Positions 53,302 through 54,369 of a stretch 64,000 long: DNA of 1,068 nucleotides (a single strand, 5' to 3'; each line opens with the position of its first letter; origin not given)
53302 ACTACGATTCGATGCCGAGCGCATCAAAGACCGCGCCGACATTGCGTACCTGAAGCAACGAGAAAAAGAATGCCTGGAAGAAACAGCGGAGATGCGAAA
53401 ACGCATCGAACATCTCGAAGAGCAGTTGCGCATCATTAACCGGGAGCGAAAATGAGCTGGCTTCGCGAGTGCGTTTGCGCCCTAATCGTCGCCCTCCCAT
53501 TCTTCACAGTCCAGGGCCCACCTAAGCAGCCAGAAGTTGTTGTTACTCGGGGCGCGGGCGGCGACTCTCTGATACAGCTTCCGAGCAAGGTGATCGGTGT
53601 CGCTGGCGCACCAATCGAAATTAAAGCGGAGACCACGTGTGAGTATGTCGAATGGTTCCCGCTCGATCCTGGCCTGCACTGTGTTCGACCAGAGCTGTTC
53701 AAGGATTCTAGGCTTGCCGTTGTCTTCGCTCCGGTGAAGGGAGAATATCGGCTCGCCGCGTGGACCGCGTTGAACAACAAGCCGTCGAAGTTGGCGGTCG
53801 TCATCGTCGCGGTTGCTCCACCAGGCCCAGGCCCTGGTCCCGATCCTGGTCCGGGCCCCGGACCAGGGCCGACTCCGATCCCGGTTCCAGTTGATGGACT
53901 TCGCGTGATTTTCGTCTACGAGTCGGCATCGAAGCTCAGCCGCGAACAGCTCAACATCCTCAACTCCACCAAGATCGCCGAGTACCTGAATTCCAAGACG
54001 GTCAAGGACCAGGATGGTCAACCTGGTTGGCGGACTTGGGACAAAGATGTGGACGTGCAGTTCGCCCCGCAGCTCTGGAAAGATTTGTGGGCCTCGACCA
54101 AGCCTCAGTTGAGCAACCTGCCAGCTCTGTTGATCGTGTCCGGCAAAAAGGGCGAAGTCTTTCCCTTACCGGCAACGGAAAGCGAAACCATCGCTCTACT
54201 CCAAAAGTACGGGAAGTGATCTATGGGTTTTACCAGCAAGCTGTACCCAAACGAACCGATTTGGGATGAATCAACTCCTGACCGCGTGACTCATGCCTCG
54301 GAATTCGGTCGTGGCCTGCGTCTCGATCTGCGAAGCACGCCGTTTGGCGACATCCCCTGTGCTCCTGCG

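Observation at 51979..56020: Terminator-bounded envelope cassette that may be a non-canonical lysis or cell-surface module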

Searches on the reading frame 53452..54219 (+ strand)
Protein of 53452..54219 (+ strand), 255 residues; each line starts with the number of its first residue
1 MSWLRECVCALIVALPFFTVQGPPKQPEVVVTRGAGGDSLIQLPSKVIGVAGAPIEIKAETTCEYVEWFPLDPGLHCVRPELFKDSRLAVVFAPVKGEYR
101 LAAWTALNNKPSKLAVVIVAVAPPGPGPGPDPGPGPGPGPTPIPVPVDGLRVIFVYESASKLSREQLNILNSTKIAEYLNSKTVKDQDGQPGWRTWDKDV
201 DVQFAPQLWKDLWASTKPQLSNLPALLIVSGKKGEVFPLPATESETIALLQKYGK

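Call 6: search_protein_families(library=pfam, proteins=[window:53452-54219:+], max_evalue=1)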
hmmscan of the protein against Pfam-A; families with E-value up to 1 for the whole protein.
window:53452-54219:+ (255 aa): 1 family
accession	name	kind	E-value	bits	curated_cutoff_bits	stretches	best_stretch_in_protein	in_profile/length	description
PF16814.10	Read-through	-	0.0037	17.5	27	1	126-199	2-73/182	Read-through domain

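Call 9: search_protein_families(library=phrogs, proteins=[window:53452-54219:+], max_evalue=0.1)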
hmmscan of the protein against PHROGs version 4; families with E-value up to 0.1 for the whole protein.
window:53452-54219:+ (255 aa): 0 families

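Call 45: find_homologous_proteins(query=window:53452-54219:+, max_evalue=0.001)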
Query window:53452-54219:+ (255 aa): 76 proteins with E <= 0.001 among 1828 candidates.
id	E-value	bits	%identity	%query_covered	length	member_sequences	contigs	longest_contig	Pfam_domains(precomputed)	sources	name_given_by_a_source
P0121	3.1e-136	471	100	82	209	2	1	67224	-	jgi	jgi:hypothetical protein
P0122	1.1e-74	269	51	94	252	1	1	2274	-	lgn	-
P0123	3.8e-68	248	54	86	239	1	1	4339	-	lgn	-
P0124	2.3e-67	245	48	98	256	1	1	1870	-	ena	-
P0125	1.7e-48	183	44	85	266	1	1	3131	-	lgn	-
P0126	2.1e-48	183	40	84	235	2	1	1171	-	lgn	-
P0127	3.9e-48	182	46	83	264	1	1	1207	-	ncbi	-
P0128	9.0e-48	181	45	84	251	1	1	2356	-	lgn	-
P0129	2.4e-44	170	42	83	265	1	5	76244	-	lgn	-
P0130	3.0e-44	169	44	84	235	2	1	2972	-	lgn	-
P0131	3.4e-43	166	43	84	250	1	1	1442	-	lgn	-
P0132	1.7e-42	164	39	84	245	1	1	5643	-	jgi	-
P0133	1.7e-40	157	43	84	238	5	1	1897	-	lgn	-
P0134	2.2e-40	157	43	84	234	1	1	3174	-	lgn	-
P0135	5.0e-38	149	59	41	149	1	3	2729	-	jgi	jgi:hypothetical protein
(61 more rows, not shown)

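Call 48: search_solved_structures(query=A5, max_evalue=10, show_alignments=2)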
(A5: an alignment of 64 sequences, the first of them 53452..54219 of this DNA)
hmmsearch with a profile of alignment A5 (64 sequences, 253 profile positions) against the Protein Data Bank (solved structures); distinct sequences matched with E-value up to 10: 40.
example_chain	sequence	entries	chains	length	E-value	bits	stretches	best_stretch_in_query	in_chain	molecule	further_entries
4l3a_A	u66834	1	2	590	9.6e-10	41.7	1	22-134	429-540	Internalin K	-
9ncf_S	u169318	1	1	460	0.0002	24.3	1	28-107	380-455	Immunoglobulin-like domain protein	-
6yxz_JJJ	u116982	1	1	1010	0.017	17.9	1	31-129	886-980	Beta-N-acetylhexosaminidase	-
6z14_JJJ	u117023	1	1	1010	0.017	17.9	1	31-129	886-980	Beta-N-acetylhexosaminidase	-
3j7y_s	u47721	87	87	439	0.034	17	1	36-127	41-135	mS30 | mL65 (mS30) | 39S ribosomal protein S30, mitochondrial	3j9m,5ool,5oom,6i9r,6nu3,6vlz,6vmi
7a5f_s3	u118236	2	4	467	0.038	16.8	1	36-127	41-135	39S ribosomal protein S30, mitochondrial,39S ribosomal protein S30, mitochondrial,39S ribo | 39S ribosomal protein S30, mitochondrial,39S ribosomal protein S30,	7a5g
9h4n_F2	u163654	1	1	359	0.056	16.3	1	179-244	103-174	Large ribosomal subunit protein uL4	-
6swa_C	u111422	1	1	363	0.057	16.2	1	179-244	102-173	60S ribosomal protein L4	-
6nu2_s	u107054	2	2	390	0.062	16.1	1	77-127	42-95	39S ribosomal protein S30, mitochondrial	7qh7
5xxb_C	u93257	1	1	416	0.079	15.8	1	180-243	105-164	Ribosomal protein uL4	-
3j7o_C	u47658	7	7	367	0.089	15.6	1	179-243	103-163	Ribosomal protein uL4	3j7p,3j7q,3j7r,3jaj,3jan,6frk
3j92_C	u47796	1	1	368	0.089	15.6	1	179-243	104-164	uL4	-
5x5v_A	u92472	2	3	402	0.11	15.3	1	37-132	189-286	GD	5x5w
9c2d_S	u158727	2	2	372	0.12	15.2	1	29-107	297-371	Tail protein | Putative tail protein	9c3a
7nwh_C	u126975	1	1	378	0.12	15.1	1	179-242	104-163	uL4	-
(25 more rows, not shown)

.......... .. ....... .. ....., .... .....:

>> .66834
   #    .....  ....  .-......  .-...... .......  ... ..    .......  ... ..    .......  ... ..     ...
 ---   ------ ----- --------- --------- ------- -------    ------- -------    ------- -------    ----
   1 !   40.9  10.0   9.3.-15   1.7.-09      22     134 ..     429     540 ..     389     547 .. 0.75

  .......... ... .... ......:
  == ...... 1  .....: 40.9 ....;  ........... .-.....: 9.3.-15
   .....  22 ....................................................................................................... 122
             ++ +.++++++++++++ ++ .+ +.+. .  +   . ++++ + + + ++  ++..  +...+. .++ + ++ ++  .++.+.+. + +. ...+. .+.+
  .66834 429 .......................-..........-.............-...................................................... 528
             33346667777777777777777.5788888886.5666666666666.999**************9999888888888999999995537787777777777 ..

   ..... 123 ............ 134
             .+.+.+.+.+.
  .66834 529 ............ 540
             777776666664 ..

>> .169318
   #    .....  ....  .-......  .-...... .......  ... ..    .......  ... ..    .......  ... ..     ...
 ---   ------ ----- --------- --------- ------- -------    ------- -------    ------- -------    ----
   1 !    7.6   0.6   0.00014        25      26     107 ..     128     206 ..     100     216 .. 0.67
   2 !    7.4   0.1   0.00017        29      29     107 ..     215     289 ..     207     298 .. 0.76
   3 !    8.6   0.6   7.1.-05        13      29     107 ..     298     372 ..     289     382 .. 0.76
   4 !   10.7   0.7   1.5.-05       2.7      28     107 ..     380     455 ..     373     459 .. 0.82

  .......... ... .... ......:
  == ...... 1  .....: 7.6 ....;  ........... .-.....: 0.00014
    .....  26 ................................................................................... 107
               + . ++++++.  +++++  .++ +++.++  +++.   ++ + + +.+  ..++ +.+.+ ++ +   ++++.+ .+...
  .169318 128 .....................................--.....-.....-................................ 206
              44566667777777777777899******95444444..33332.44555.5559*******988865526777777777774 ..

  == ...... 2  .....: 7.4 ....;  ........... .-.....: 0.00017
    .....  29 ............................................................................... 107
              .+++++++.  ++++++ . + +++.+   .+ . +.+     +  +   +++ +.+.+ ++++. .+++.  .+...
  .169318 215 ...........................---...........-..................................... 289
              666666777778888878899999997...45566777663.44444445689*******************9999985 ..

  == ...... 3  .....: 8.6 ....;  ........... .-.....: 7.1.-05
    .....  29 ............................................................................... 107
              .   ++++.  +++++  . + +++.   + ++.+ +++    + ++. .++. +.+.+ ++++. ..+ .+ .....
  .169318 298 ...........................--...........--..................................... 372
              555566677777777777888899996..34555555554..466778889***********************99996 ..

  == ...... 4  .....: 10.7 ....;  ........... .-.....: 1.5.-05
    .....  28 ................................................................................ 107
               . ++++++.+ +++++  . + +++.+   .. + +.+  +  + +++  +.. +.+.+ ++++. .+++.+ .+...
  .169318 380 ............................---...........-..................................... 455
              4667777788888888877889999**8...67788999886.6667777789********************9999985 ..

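Call 56: predict_structure(alignment_id=A5)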
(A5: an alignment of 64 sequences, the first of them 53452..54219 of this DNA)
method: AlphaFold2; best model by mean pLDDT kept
length: 255 residues; sequences in the alignment: 64
mean_pLDDT: 87.5   pTM: 0.51
mean pLDDT of the five models: 87.5, 87.2, 86.5, 86.3, 85.5
residues with pLDDT >= 90: 186; 70-90: 16; 50-70: 46; < 50: 7
segments of 3 or more residues with pLDDT < 50: 30-36
pLDDT, mean of each block of 10 residues (from residue 1): 57 60 57 53 97 97 95 97 96 98 94 96 78 62 85 97 97 98 96 98 96 94 96 94 98 93
secondary structure, 60 per line:
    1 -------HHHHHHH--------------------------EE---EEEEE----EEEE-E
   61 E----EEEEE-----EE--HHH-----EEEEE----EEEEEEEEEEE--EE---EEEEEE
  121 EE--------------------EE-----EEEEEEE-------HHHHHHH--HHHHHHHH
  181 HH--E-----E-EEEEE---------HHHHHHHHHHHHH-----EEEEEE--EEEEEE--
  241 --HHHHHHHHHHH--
elements in order: H8-14 E46-50 E55-58 E66-70 E88-92 E97-107 E115-122 E150-156 H164-170 H173-182 E193-197 H207-219 E225-230 E233-238 H243-253
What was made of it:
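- Checked: It has an N-terminal hydrophobic signal, and AF2 gives an Ig-like domain, a (PG)n linker and a C-terminal domain (pLDDT 87.5, call 56).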

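Call 59: fold_search(model_id=the predicted structure, library=pdb)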
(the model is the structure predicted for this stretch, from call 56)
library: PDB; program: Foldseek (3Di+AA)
matches with E <= 10: 1805; with E <= 0.001: 38
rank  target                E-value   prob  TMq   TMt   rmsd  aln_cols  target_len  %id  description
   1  7z4b_DW               4.7e-05  1.00  0.27  0.08  14.9       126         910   17  Bacteriophage SU10 virion (C1) (released 2022-12-28)
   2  2l04_MODEL_1_A        9.4e-05  1.00  0.26  0.63   4.7        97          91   12  The Solution Structure of the C-terminal Ig-like Domain of the Bacteriophage Lambda Tail Tube Protein (released 2010-09-22)
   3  1t0p_B                1.3e-04  1.00  0.25  0.62   3.4        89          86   15  Structural Basis of ICAM recognition by integrin alpahLbeta2 revealed in the complex structure of binding domains of I (released 2005-03-08)
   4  7z4f_G                3.4e-04  1.00  0.27  0.08  14.7       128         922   20  Tail of phage SU10 genome release intermediate (released 2022-08-17)
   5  7y8j_L                3.6e-04  1.00  0.22  0.40   6.2       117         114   18  3D1 in complex with 6-mer HR1 peptide from SARS-CoV-2 (released 2023-07-12)
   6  4nzj                  3.8e-04  1.00  0.25  0.14   3.1        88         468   11  Crystal structure of a putative alpha-galactosidase (BF1418) from Bacteroides fragilis NCTC 9343 at 1.57 A resolution (released 2013-12-25)
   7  6tqd_A                4.2e-04  1.00  0.29  0.36  16.6       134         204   11  D00-D0 domain of Intimin (released 2021-01-13)
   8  2eea_MODEL_1_A        4.2e-04  1.00  0.26  0.50   8.2       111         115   15  Solution structure of the 17th filamin domain from human Filamin-B (released 2007-08-21)
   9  3tcx_A                4.5e-04  1.00  0.25  0.61   3.4        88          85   12  Structure of Engineered Single Domain ICAM-1 D1 with High-Affinity aL Integrin I Domain of Native C-Terminal Helix Con (released 2011-08-31)
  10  6tqd_F                4.8e-04  1.00  0.29  0.36  17.3       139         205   11  D00-D0 domain of Intimin (released 2021-01-13)
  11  9lld_F                4.8e-04  1.00  0.21  0.38   4.8       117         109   10  Post-fusion ectodomain of KSHV gB in complex with 2C4 Fab (released 2025-03-05)
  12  3mlr_L                4.8e-04  0.97  0.19  0.22  19.4       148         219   16  Crystal structure of anti-HIV-1 V3 Fab 2557 in complex with a NY5 V3 peptide (released 2010-07-14)
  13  2yd7_B                5.0e-04  1.00  0.22  0.28  16.9       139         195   14  Crystal structure of the N-terminal Ig1-2 module of Human Receptor Protein Tyrosine Phosphatase Delta (released 2011-04-13)
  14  7sjl_MODEL_1_A        5.3e-04  1.00  0.22  0.39   4.5       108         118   12  Solution NMR Structure of Immunoglobulin-like Domain of Human Neuregulin-1 (released 2022-05-18)
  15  7z47_G                6.0e-04  1.00  0.27  0.08  14.8       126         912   19  Tail of bacteriophage SU10 (released 2022-08-10)
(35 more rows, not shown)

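Call 78: find_encoding_contigs(protein=P0123, flank=5000, max_places=2)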
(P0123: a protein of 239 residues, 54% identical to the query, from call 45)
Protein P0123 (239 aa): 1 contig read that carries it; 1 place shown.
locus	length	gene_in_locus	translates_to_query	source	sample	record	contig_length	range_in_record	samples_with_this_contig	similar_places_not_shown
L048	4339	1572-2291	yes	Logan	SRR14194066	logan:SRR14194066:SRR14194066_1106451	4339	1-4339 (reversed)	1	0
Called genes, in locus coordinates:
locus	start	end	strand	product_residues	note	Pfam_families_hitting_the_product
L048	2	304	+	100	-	?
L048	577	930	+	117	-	-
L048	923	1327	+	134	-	PF00989:PAS, PF13426:PAS_9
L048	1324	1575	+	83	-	-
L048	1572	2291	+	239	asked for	-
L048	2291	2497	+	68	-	-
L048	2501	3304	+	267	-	-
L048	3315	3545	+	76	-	-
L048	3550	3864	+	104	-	-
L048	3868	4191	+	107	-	-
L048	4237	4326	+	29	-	-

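Call 79: find_encoding_contigs(protein=P0122, flank=5000, max_places=2)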
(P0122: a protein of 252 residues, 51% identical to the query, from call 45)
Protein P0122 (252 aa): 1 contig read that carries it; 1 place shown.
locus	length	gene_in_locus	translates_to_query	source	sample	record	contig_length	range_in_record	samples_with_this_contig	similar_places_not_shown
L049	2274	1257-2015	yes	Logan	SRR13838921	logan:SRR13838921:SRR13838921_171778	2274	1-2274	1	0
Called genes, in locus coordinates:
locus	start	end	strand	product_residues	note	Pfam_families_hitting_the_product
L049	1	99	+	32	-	?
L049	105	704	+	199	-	-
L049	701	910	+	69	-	-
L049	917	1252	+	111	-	-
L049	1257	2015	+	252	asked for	-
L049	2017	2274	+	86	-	?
